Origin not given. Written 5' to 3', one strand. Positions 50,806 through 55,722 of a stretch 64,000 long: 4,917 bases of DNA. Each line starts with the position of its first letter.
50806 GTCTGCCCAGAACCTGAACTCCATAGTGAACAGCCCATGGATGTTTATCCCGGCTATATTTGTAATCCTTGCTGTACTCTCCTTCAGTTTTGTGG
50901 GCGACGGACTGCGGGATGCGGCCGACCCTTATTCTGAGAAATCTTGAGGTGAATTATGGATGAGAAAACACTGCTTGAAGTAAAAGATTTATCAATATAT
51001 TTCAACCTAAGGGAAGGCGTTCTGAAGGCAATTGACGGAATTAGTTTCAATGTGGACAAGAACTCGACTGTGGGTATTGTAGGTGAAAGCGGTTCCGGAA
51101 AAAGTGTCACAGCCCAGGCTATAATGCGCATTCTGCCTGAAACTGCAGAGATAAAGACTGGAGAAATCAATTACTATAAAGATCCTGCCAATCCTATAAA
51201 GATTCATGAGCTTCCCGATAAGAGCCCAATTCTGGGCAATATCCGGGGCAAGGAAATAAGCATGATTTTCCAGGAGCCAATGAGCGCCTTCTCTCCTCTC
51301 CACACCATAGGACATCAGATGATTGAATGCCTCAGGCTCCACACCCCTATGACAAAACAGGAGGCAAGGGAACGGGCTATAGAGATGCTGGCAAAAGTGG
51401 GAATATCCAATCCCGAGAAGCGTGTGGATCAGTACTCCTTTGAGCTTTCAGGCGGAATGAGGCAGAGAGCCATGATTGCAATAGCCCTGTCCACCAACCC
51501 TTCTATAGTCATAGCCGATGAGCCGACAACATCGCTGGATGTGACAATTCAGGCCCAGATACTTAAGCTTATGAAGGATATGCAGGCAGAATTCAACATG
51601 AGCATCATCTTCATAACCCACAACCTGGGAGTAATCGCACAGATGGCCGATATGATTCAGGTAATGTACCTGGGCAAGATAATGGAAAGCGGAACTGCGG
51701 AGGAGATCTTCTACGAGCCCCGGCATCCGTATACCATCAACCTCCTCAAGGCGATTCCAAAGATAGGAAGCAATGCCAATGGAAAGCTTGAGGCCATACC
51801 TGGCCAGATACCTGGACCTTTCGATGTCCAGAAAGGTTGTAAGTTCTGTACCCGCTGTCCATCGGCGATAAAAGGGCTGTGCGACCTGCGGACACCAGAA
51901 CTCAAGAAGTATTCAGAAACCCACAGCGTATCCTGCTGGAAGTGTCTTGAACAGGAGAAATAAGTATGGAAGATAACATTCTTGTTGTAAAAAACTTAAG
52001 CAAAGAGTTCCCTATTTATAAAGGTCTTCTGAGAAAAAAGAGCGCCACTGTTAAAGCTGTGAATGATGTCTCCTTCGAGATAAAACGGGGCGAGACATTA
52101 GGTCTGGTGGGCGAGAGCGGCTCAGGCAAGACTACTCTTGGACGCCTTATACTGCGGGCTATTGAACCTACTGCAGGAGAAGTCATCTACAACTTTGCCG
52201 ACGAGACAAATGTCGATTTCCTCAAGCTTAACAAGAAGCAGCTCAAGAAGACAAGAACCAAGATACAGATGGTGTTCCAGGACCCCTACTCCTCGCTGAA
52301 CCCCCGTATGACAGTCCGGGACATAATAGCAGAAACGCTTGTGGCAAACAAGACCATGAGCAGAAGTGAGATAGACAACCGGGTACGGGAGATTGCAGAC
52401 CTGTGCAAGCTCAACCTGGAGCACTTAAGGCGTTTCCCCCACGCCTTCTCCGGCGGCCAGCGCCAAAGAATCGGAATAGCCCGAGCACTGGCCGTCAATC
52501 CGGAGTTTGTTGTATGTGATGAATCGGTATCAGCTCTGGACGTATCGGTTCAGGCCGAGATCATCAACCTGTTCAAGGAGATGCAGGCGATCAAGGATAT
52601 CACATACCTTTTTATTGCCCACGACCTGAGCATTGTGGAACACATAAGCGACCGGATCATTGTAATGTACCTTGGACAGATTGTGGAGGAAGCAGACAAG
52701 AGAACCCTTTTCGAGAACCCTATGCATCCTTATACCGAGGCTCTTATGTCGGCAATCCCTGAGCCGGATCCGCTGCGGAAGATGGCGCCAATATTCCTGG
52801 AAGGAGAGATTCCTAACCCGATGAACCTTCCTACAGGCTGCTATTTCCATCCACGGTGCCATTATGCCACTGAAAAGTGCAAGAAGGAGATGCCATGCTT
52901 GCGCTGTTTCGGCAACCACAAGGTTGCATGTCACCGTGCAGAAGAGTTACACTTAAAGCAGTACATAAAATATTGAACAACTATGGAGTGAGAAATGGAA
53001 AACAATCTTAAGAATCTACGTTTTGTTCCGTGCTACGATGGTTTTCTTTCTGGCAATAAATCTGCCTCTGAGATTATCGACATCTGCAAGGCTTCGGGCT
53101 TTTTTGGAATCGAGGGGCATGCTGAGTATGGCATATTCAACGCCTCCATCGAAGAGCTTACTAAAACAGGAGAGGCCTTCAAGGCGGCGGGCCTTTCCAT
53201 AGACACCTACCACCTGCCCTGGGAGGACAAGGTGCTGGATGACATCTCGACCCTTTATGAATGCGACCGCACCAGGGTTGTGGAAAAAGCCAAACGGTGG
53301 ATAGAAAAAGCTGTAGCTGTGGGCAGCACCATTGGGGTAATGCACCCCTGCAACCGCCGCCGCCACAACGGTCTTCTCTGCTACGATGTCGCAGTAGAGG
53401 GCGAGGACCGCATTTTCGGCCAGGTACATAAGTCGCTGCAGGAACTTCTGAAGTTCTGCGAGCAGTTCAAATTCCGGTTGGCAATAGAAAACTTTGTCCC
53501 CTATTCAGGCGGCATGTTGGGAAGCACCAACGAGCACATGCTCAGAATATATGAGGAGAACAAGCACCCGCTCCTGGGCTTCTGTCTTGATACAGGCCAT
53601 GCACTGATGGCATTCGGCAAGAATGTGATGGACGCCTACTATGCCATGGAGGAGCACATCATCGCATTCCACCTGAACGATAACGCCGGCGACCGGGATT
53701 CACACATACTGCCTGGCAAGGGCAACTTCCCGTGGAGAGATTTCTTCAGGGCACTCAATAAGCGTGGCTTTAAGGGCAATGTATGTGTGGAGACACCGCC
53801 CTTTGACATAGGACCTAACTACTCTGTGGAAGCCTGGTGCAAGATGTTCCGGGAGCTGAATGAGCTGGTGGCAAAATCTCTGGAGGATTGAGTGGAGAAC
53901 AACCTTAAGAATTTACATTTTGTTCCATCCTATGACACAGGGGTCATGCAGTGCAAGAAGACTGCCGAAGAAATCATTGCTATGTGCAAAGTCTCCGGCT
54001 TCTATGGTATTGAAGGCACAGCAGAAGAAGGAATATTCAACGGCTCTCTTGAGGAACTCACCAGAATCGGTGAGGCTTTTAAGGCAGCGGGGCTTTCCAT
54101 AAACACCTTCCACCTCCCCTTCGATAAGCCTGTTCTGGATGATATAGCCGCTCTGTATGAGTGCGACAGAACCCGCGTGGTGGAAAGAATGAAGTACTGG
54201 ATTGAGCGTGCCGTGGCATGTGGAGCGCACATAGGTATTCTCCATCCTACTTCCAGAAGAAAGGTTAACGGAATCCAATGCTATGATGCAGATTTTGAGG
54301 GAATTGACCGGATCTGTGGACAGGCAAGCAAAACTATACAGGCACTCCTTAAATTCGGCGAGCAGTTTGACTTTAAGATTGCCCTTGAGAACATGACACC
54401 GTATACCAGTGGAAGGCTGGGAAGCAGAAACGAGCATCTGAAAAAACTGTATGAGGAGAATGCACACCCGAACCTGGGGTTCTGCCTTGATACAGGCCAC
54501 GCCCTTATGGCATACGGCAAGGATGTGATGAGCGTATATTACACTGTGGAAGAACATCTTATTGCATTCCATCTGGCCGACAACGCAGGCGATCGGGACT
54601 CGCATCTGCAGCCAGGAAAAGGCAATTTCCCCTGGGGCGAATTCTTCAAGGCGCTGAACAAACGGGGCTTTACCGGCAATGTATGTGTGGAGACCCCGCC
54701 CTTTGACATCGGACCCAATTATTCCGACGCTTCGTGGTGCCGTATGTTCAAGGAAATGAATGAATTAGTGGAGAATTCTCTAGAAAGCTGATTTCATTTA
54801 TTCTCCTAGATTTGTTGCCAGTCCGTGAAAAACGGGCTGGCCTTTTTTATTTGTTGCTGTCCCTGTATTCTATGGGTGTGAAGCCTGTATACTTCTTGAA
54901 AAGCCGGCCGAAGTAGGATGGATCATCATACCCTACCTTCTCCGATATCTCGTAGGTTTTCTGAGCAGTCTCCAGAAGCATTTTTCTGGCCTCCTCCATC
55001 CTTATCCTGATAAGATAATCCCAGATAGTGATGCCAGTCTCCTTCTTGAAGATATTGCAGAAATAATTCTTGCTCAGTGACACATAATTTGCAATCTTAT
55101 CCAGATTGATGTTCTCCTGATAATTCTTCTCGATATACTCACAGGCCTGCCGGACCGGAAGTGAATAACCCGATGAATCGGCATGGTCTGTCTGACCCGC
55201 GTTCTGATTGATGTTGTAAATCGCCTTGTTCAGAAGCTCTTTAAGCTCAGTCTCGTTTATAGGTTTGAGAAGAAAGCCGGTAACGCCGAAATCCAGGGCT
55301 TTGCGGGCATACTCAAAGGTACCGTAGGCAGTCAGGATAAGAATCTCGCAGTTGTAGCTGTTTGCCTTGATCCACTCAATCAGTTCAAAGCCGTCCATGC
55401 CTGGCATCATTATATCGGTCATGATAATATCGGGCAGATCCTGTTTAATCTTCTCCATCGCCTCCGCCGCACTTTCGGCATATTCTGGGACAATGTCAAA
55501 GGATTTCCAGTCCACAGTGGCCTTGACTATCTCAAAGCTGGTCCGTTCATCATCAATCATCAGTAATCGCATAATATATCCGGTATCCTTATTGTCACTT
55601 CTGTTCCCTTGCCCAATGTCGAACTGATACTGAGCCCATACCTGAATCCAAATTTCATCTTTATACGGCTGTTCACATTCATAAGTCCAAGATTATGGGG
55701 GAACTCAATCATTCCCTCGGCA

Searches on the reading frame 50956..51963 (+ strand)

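Call 16: search_protein_families(library=pfam, max_evalue=0.000001, proteins=[window:50956-51963:+])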
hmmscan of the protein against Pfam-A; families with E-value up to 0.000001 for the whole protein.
window:50956-51963:+ (335 aa): 3 families
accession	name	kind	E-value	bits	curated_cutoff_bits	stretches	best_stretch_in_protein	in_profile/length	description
PF00005.33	ABC_tran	-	1.9e-25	90.5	25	1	27-192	2-137/137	ABC transporter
PF08352.17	oligo_HPY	-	9.4e-17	61.6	27.1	1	243-306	1-63/65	Oligopeptide/dipeptide transporter, C-terminal region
PF13304.12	AAA_21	-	7.9e-09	36.4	27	1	121-227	220-303/304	AAA domain, putative AbiEii toxin, Type IV TA system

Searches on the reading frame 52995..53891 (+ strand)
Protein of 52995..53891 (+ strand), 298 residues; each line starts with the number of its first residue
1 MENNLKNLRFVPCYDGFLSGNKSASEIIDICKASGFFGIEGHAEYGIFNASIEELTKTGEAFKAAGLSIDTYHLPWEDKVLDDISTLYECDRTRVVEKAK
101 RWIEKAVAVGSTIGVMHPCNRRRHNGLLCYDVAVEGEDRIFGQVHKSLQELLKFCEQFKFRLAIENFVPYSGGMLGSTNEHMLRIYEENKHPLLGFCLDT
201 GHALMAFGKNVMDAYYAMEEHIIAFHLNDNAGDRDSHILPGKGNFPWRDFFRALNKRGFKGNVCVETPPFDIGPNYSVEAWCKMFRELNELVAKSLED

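Call 17: search_protein_families(library=pfam, max_evalue=0.000001, proteins=[window:52995-53891:+])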
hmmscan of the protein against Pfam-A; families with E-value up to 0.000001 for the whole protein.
window:52995-53891:+ (298 aa): 1 family
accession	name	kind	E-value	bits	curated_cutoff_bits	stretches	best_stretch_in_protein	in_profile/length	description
PF01261.30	AP_endonuc_2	-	6.8e-32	111.6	31.1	1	29-271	2-233/249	Xylose isomerase-like TIM barrel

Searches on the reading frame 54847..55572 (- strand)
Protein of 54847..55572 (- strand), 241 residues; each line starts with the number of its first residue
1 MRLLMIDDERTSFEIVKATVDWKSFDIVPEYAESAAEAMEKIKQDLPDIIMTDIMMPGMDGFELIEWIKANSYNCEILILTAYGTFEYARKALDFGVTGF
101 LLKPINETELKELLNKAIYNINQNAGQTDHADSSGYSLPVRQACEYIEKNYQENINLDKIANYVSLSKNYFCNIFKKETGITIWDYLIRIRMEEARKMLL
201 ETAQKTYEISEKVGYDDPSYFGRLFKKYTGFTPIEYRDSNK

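Call 17: search_protein_families(library=pfam, max_evalue=0.000001, proteins=[window:54847-55572:-])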
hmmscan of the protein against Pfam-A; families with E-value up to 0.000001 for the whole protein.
window:54847-55572:- (241 aa): 3 families
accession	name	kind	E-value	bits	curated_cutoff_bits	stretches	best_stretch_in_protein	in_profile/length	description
PF00072.30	Response_reg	-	1.5e-25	90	30.2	1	4-114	2-110/111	Response regulator receiver domain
PF12833.13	HTH_18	-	1.4e-21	77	33.6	1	160-238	1-79/80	Helix-turn-helix domain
PF00165.29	HTH_AraC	-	5.1e-19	68.4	26.6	2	208-237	13-41/42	Bacterial regulatory helix-turn-helix proteins, AraC family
